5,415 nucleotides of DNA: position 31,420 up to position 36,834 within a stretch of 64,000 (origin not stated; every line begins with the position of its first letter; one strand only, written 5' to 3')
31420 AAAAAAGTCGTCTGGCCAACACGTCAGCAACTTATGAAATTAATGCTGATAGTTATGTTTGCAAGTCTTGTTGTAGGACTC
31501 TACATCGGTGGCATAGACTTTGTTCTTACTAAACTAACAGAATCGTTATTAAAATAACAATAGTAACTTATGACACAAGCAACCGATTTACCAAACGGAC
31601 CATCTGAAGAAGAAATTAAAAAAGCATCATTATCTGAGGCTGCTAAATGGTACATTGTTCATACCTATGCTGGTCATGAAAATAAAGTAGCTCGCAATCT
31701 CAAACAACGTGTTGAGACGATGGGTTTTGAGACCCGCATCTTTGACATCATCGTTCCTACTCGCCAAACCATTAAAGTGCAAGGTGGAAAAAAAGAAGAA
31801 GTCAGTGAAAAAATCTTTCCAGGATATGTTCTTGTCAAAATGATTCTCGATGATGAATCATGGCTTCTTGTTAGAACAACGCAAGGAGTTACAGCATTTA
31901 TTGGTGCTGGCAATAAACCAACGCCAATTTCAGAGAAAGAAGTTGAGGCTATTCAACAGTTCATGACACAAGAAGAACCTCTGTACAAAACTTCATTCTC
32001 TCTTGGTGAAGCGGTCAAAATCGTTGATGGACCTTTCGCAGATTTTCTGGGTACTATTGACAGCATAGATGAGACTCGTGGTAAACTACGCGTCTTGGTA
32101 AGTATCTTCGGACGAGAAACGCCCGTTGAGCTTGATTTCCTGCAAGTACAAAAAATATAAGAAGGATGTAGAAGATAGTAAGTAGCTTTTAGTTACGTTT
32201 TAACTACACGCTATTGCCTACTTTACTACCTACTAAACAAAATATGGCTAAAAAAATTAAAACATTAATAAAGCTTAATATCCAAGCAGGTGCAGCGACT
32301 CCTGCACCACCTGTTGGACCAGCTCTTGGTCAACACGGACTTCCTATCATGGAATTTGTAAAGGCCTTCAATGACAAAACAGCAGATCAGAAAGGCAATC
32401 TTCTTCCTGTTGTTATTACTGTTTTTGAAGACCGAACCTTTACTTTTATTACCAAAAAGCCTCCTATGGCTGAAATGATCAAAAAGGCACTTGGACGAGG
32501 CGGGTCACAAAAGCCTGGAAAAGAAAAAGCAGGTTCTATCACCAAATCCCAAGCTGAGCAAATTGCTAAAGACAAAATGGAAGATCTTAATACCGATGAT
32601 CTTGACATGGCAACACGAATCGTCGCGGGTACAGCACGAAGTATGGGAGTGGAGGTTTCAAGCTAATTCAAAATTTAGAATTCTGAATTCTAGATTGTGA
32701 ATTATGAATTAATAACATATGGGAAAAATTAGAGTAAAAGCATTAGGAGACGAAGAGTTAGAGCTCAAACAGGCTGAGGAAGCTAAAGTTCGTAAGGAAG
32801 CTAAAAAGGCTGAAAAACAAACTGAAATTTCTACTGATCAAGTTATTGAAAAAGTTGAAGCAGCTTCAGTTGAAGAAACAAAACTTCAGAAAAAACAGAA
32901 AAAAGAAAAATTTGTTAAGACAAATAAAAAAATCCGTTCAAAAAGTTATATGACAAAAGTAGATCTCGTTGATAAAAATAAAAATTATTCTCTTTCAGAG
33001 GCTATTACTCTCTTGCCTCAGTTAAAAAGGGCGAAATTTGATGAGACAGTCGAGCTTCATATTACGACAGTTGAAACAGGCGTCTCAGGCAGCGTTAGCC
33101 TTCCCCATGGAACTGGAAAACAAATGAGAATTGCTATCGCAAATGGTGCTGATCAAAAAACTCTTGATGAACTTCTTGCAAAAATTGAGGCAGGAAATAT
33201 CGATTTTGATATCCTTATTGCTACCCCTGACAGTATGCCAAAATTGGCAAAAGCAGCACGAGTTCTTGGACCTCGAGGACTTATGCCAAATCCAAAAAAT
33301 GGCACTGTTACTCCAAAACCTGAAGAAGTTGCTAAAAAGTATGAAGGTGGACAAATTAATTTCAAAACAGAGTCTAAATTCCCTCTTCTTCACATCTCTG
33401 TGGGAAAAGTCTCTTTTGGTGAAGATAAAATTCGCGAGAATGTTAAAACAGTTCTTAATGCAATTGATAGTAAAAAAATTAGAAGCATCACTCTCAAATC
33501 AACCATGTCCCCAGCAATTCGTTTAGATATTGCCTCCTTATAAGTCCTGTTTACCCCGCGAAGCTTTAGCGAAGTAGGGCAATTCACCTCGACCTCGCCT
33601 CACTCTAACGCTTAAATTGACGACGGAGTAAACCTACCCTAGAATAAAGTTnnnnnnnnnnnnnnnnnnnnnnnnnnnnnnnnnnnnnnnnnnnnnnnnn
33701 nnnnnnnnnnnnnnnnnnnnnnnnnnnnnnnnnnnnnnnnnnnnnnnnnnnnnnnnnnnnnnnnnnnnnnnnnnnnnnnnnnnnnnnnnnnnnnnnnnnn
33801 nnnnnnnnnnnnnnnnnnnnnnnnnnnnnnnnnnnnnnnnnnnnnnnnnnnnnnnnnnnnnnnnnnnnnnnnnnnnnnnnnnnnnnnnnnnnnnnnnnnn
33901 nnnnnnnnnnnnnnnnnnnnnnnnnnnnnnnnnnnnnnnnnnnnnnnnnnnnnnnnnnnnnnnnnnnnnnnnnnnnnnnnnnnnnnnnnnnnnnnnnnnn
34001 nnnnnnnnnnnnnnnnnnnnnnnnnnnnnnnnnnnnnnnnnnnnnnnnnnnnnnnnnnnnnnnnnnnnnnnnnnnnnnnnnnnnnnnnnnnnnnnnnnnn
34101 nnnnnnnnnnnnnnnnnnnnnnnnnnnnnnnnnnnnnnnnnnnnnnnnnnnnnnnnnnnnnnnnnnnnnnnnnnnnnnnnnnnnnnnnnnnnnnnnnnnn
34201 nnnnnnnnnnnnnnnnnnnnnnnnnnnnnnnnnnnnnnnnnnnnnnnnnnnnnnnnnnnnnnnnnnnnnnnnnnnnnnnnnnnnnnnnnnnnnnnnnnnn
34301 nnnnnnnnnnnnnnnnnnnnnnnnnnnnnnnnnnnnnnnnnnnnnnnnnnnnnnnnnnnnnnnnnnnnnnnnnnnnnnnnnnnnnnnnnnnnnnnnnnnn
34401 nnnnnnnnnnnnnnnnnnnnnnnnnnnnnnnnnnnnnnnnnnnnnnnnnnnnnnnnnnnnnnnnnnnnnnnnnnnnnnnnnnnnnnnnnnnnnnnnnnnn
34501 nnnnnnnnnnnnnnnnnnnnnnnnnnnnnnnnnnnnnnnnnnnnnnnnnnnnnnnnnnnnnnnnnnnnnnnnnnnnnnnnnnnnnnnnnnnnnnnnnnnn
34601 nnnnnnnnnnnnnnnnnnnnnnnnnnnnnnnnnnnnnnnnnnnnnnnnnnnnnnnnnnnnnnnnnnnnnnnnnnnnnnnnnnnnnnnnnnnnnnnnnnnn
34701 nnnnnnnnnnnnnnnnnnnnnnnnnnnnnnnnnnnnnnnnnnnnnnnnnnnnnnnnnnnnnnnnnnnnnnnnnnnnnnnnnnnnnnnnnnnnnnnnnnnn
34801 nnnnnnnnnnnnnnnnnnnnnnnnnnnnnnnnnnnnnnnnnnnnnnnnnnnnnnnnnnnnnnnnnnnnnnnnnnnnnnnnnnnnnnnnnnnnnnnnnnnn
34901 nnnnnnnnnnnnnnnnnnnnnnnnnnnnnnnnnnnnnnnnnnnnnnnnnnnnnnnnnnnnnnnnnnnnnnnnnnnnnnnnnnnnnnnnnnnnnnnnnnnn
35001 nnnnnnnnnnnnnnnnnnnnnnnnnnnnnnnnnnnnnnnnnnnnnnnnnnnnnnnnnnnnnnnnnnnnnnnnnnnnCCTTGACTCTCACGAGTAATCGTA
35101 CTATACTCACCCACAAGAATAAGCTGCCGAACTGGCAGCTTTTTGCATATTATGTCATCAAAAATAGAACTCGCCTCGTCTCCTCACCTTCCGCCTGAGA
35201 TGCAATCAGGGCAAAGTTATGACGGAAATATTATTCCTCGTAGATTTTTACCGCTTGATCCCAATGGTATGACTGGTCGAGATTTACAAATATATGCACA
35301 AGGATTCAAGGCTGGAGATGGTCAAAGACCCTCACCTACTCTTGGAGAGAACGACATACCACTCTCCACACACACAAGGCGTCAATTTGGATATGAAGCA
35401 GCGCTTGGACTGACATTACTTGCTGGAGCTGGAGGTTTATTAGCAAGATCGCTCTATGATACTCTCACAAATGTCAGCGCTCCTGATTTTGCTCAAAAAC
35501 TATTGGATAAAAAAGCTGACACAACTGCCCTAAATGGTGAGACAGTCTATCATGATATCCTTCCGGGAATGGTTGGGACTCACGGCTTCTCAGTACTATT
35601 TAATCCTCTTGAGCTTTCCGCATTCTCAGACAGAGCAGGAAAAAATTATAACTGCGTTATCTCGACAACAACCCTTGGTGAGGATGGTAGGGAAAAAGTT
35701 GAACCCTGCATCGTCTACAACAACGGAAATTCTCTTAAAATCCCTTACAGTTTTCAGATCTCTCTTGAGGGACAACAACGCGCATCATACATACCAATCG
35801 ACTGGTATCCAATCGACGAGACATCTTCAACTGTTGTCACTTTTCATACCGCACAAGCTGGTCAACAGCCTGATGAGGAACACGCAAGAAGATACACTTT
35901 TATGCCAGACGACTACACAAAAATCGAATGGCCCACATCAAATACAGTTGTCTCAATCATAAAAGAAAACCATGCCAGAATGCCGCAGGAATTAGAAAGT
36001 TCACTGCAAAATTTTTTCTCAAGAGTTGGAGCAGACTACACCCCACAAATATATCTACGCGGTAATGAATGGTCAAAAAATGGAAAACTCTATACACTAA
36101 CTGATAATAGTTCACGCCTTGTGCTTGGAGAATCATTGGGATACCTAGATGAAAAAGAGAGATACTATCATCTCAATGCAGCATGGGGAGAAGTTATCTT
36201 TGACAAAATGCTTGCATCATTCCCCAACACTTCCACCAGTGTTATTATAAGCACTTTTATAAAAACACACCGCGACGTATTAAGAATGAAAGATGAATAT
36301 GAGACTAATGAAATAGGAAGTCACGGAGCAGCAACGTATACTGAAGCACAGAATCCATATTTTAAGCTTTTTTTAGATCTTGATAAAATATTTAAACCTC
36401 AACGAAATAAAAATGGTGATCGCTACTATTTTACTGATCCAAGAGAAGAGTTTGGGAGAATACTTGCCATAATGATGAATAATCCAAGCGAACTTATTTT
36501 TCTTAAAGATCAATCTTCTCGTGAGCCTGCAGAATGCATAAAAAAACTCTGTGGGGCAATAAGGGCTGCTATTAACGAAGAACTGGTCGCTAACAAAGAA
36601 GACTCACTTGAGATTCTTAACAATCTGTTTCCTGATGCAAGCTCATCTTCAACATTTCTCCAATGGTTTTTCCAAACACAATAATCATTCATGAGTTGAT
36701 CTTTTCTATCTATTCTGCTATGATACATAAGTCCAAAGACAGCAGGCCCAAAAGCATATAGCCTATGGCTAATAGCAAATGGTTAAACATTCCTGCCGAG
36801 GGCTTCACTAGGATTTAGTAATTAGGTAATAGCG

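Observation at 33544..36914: Two large unknown genes inserted between rplA and rplJ in the L11-L1-L10-L7/L12 cluster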

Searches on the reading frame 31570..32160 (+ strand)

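Call 3: search_protein_families(library=pfam, proteins=[window:31570-32160:+], max_evalue=1)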
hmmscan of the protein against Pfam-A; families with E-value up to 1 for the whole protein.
window:31570-32160:+ (196 aa): 2 families
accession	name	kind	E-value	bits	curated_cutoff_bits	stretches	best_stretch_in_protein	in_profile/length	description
PF02357.24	NusG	-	1.8e-29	102.5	22.2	1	26-128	2-92/93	Transcription termination factor nusG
PF00467.35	KOW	-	3.5e-06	27.1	22.3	1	146-177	2-31/32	KOW motif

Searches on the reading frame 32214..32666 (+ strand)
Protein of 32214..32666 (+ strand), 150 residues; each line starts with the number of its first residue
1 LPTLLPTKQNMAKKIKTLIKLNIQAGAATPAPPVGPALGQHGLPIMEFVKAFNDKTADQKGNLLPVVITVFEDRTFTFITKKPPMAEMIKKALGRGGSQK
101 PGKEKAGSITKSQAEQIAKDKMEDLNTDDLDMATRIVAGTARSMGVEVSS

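Call 3: search_protein_families(library=pfam, proteins=[window:32214-32666:+], max_evalue=1)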
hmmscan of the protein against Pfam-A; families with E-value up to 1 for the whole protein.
window:32214-32666:+ (150 aa): 3 families
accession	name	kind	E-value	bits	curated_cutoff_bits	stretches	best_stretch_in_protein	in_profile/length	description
PF03946.19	Ribosomal_L11_N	-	1.2e-26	92.7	32.9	1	19-76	1-58/58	Ribosomal protein L11, N-terminal domain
PF00298.24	Ribosomal_L11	-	3e-23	82.5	21.4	1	81-148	1-69/69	Ribosomal protein L11, RNA binding domain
PF12195.14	End_beta_barrel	-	0.08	13.3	35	0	39-83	24-66/83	Beta barrel domain of bacteriophage endosialidase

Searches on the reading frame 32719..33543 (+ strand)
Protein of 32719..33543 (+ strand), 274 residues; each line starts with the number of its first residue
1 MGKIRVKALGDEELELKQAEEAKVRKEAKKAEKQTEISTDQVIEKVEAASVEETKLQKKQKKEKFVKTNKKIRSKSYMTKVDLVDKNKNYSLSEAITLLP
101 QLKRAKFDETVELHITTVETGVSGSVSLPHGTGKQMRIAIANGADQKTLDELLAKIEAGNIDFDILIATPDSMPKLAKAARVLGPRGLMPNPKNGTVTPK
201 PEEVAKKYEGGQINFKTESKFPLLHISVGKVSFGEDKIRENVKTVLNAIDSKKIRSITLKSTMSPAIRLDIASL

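Call 3: search_protein_families(library=pfam, proteins=[window:32719-33543:+], max_evalue=1)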
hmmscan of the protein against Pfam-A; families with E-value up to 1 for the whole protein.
window:32719-33543:+ (274 aa): 1 family
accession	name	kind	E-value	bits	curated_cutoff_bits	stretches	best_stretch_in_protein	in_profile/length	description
PF00687.26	Ribosomal_L1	-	8.9e-35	120.5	32.2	1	103-265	5-198/198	Ribosomal protein L1p/L10e family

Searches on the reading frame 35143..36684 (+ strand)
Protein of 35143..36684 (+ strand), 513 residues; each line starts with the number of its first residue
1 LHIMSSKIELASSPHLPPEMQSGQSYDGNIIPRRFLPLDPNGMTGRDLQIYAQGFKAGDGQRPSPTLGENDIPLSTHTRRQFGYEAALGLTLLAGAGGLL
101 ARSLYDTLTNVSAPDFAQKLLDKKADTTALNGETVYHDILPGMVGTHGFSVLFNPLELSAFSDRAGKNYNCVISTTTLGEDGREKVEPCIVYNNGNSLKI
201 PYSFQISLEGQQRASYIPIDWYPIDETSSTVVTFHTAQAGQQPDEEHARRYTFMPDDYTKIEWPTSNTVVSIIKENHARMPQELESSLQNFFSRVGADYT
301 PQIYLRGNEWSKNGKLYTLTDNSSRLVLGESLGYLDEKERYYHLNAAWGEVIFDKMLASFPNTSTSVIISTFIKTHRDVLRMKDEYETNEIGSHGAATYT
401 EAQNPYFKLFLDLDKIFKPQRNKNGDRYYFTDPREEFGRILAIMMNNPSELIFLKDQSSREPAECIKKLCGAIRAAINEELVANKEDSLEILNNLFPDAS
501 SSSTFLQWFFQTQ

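Call 3: search_protein_families(library=pfam, proteins=[window:35143-36684:+], max_evalue=1)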
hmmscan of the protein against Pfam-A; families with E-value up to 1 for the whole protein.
window:35143-36684:+ (513 aa): 0 families

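Call 4: search_protein_families(library=ncbifam, proteins=[window:35143-36684:+], max_evalue=1)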
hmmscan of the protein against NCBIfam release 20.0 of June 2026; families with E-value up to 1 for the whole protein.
window:35143-36684:+ (513 aa): 1 family
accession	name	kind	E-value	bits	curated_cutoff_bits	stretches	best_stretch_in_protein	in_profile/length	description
NF047838.1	SCO4402_fam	subfamily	0.0051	17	50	1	251-311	45-105/119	SCO4402 family protein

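Call 5: search_protein_families(library=phrogs, proteins=[window:35143-36684:+], max_evalue=1)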
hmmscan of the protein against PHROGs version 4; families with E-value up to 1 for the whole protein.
window:35143-36684:+ (513 aa): 0 families

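Call 15: find_homologous_proteins(query=window:35152-36684:+)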
Query window:35152-36684:+ (510 aa): 1 proteins with E <= 0.001 among 8000 candidates.
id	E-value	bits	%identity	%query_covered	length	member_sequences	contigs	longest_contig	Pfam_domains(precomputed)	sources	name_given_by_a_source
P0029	0.0e+0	1174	100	100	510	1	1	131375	-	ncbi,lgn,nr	ncbi:MAG: hypothetical protein HZC02_01645 [Candidatus Levybacteria bacterium]|nr:hypothetical prote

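Call 32: search_protein_representatives(protein=window:35152-36684:+)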
Query: 510 residues. Proteins with E-value up to 0.001 (for the whole library): 1; up to 1e-10: 1; up to 1e-30: 1. The best 1 are listed.
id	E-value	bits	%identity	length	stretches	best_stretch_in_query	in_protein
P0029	0.0e+00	1174.3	100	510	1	1-510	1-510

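Call 43: predict_structure(protein=window:35152-36684:+)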
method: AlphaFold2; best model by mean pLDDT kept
length: 510 residues; sequences in the alignment: 1
mean_pLDDT: 33.4   pTM: 0.19
mean pLDDT of the five models: 33.4, 28.5, 28.4, 27.8, 27.6
residues with pLDDT >= 90: 0; 70-90: 0; 50-70: 0; < 50: 510
segments of 3 or more residues with pLDDT < 50: 1-510
pLDDT, mean of each block of 10 residues (from residue 1): 33 43 34 34 36 30 31 33 34 33 33 35 31 29 28 30 34 34 33 26 27 31 30 28 30 25 24 30 38 30 26 25 30 37 37 34 31 38 37 33 37 38 37 39 35 38 45 42 41 41 40
secondary structure, 60 per line:
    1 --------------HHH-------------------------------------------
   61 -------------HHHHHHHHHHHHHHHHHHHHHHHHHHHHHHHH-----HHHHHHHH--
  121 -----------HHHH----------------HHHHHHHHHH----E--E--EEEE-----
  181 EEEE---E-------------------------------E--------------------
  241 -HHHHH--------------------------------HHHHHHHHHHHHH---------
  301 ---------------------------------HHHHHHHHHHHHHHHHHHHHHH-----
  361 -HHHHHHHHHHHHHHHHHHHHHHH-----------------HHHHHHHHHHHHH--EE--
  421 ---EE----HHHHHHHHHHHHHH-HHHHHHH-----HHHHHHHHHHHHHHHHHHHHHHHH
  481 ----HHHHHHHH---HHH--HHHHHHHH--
elements in order: H74-105 H111-118 H132-135 H152-161 E172-175 E181-184 H242-246 H279-291 H334-355 H362-384 H402-414 H430-443 H445-451 H457-480 H485-492 H501-508

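Call 50: search_solved_structures(query=window:35152-36684:+, max_evalue=10)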
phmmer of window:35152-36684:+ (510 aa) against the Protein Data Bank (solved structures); distinct sequences matched with E-value up to 10: 3.
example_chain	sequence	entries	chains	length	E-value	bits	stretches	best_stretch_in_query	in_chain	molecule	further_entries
5wqz_A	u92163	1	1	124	0.97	11.5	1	148-193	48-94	Putative uncharacterized protein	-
6nez_A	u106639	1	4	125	0.99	11.5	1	148-193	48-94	Uncharacterized protein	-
5k29_A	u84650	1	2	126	1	11.5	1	148-193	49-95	uncharacterized protein BDF5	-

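Call 51: search_protein_families(library=padloc, proteins=[window:35152-36684:+], max_evalue=1)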
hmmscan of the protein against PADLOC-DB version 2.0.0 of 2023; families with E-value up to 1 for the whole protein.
window:35152-36684:+ (510 aa): 0 families

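Call 68: find_related_loci(query=window:35152-36684:+, collection=metagenome_contigs, flank=5000)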
Query window:35152-36684:+ (510 aa) in metagenome_contigs; peptide patterns used: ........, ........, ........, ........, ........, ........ (x = any residue, [..] = any of these).
60 stretches matched a pattern, but none encodes a relative of the query by tblastn (E <= 1e-3).

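Call 69: find_related_loci(query=window:35152-36684:+, collection=viral_contigs, flank=5000)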
Query window:35152-36684:+ (510 aa) in viral_contigs; peptide patterns used: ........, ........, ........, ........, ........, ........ (x = any residue, [..] = any of these).
2 stretches matched a pattern, but none encodes a relative of the query by tblastn (E <= 1e-3).
